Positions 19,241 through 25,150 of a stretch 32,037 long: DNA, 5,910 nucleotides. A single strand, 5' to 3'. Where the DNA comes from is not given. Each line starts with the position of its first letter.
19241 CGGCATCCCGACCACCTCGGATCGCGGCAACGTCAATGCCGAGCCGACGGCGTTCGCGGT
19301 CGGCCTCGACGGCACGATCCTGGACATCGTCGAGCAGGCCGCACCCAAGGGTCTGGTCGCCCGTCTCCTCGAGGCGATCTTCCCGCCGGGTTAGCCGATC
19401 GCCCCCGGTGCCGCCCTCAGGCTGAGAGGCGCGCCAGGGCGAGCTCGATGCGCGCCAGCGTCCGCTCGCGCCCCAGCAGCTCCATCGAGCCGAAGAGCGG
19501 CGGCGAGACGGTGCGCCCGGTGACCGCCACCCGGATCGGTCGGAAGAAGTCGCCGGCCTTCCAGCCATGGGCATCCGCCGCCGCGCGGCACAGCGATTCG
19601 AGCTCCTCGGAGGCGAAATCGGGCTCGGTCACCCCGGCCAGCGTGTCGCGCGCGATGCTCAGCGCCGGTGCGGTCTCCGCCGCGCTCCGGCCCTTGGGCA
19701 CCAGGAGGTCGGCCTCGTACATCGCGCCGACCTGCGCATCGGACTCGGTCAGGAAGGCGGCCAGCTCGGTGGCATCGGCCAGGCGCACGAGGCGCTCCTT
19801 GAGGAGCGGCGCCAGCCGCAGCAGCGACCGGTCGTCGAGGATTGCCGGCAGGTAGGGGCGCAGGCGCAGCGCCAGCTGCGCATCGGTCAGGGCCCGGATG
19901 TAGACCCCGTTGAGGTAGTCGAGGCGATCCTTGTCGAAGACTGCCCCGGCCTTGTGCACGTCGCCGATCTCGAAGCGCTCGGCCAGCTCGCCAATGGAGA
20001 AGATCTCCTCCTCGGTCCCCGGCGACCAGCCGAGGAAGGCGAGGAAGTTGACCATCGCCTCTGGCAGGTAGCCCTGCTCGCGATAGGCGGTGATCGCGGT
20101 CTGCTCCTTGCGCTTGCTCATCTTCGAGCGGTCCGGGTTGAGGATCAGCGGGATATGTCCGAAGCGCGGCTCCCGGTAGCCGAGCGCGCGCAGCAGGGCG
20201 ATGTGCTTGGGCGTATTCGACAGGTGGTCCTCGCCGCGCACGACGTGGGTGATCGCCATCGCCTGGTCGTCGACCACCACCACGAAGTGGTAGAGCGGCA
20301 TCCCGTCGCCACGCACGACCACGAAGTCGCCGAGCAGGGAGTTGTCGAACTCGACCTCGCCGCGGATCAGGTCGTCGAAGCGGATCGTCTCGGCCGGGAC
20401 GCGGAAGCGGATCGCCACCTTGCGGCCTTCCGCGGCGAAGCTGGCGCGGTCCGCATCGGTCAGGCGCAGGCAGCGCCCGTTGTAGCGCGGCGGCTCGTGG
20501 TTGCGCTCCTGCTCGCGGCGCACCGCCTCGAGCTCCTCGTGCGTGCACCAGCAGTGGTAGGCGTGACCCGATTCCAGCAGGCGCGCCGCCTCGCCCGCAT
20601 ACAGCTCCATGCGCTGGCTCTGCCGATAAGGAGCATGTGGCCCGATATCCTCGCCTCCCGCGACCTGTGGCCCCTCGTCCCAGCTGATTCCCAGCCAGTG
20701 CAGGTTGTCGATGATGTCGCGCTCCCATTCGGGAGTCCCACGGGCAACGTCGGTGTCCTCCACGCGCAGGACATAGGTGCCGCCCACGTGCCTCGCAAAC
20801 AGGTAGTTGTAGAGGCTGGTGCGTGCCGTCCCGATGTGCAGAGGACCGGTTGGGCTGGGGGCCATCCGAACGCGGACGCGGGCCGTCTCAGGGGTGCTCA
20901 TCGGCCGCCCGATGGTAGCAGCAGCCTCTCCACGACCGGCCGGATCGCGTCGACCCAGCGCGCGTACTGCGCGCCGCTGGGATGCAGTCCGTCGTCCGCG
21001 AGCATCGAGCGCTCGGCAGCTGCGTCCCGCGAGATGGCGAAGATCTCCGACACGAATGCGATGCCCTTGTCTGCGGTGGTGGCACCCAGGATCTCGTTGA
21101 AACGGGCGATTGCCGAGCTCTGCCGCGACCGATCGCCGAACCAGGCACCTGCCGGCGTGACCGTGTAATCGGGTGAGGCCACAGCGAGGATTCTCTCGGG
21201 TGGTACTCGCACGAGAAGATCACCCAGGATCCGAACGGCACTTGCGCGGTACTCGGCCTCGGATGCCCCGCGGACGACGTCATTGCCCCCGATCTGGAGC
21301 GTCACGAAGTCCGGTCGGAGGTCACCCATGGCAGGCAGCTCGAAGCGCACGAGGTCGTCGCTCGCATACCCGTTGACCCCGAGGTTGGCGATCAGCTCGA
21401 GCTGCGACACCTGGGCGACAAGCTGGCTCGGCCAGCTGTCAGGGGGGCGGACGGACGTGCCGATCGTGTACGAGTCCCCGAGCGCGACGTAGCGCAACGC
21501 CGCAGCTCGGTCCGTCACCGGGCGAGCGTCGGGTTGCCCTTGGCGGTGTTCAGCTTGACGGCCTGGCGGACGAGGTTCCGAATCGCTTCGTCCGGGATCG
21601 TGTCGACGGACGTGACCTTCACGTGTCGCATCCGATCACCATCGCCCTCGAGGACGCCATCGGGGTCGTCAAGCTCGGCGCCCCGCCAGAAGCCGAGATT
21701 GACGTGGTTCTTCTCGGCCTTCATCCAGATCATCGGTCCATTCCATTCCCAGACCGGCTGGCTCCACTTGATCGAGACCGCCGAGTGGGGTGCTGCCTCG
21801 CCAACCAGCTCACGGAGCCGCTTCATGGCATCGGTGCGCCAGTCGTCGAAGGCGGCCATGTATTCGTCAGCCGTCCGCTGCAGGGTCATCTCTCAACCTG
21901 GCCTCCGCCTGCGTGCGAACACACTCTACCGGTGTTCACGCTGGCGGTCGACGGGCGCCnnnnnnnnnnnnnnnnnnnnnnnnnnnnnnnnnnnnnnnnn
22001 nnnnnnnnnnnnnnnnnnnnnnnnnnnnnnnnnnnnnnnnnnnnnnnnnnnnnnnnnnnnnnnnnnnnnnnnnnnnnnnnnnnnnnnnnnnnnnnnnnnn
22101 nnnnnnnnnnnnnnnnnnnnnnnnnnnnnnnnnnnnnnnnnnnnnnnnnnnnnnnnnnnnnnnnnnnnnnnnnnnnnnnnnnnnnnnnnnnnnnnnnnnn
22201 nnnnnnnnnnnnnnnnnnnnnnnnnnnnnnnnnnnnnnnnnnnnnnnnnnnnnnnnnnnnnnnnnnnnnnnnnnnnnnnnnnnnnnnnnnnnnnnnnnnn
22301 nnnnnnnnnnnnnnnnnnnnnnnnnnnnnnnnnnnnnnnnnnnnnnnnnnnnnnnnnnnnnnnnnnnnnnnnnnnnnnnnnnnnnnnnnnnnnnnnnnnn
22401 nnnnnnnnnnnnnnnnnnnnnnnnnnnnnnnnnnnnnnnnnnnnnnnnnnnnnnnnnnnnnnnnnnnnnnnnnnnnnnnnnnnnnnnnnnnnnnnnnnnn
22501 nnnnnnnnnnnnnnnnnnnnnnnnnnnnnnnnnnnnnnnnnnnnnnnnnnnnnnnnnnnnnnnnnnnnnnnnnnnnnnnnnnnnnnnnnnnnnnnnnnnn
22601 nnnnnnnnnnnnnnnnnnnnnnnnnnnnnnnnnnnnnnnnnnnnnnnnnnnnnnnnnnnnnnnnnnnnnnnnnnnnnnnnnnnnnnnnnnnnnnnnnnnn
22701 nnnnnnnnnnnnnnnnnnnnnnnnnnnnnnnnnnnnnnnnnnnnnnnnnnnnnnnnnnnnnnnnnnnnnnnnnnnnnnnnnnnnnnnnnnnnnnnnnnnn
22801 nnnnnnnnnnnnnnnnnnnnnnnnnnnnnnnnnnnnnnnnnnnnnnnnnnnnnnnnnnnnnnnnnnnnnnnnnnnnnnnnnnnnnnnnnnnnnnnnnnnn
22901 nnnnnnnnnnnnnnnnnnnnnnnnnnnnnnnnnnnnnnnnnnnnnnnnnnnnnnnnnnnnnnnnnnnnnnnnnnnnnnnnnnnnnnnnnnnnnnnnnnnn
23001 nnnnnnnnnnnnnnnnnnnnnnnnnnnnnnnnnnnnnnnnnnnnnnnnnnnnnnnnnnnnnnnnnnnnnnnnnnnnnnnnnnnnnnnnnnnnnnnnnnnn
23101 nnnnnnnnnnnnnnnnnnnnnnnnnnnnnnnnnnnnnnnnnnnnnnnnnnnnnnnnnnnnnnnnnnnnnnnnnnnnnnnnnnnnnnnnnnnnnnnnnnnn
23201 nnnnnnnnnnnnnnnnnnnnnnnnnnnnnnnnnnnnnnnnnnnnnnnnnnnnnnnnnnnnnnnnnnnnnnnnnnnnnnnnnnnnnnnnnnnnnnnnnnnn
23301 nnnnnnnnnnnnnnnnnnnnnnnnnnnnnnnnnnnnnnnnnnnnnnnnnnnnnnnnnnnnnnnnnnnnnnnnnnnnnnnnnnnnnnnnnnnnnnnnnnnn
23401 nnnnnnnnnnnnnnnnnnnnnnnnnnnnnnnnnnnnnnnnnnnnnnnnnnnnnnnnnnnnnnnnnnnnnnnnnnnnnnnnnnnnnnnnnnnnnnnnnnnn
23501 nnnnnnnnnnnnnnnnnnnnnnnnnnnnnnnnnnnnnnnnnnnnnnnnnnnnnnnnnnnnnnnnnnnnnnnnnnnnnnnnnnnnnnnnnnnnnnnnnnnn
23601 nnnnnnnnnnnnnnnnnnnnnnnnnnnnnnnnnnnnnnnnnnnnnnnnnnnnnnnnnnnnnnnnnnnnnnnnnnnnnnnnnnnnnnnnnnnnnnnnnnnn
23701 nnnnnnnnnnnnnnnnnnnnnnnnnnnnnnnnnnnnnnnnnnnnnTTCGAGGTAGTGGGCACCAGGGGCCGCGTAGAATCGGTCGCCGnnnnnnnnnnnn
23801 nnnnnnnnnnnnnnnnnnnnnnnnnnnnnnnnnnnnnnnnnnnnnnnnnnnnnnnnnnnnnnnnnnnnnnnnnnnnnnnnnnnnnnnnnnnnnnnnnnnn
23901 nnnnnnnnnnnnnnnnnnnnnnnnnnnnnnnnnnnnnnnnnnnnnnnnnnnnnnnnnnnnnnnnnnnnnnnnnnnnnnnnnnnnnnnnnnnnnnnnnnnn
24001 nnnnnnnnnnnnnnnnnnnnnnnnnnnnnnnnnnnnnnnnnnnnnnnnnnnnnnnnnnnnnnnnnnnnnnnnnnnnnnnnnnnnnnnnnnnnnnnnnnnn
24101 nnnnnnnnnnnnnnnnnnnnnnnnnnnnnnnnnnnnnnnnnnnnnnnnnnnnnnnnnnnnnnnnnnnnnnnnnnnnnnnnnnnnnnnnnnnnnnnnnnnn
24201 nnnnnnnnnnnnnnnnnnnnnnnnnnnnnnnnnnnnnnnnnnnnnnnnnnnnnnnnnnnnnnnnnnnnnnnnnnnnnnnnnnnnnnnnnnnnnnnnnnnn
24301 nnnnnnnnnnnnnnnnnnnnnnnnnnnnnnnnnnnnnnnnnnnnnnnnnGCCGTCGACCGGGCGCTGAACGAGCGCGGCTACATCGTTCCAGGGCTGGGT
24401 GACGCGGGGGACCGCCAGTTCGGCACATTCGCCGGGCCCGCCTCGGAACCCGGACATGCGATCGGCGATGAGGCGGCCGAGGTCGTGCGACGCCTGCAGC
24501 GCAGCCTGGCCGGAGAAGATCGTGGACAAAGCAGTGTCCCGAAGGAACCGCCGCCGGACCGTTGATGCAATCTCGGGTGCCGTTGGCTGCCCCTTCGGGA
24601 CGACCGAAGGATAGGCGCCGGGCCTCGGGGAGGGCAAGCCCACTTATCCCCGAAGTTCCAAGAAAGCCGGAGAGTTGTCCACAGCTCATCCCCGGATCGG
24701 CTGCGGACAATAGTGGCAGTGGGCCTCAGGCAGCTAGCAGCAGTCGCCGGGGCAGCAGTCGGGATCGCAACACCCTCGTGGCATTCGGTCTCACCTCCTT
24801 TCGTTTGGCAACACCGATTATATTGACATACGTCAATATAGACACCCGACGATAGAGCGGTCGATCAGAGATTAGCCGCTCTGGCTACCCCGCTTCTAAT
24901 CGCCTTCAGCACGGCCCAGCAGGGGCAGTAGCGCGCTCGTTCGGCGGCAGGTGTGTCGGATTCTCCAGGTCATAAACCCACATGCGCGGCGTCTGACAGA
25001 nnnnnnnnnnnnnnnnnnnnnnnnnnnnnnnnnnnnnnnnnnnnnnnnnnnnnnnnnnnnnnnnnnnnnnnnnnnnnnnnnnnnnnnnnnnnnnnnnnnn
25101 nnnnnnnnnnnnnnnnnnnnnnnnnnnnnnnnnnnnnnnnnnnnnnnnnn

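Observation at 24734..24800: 16-codon polycysteine ORF (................), absent from the ORF track, with textbook translation signals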

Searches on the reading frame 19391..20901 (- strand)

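Call 9: search_protein_families(library=pfam, proteins=[window:19417-20901:-, window:19391-20728:-], max_evalue=0.01)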
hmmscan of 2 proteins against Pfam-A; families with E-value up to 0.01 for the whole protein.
window:19417-20901:- (494 aa): 2 families
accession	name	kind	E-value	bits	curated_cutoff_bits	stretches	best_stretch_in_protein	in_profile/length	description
PF00749.27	tRNA-synt_1c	-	1.2e-100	336.9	23.4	1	9-328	2-313/314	tRNA synthetases class I (E and Q), catalytic domain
PF19269.4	Anticodon_2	-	3.9e-26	92.6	23.6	1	342-488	1-140/141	Anticodon binding domain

window:19391-20728:- (445 aa): 0 families

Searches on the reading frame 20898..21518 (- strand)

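Call 9: search_protein_families(library=pfam, proteins=[window:20898-21518:-], max_evalue=0.01)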
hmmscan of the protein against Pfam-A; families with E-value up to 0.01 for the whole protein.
window:20898-21518:- (206 aa): 2 families
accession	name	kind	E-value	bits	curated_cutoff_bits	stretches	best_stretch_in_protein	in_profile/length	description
PF13472.12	Lipase_GDSL_2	-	2.1e-24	87.4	32.9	1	12-186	1-177/178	GDSL-like Lipase/Acylhydrolase family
PF00657.28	Lipase_GDSL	-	9.5e-12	45.9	23.6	1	10-192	1-208/208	GDSL-like Lipase/Acylhydrolase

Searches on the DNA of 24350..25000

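Call 22: search_rna_families(source=window, start=24350, end=25000, threshold=evalue, max_evalue=5)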
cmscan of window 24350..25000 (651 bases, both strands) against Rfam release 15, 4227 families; matches with E-value up to 5: 0.
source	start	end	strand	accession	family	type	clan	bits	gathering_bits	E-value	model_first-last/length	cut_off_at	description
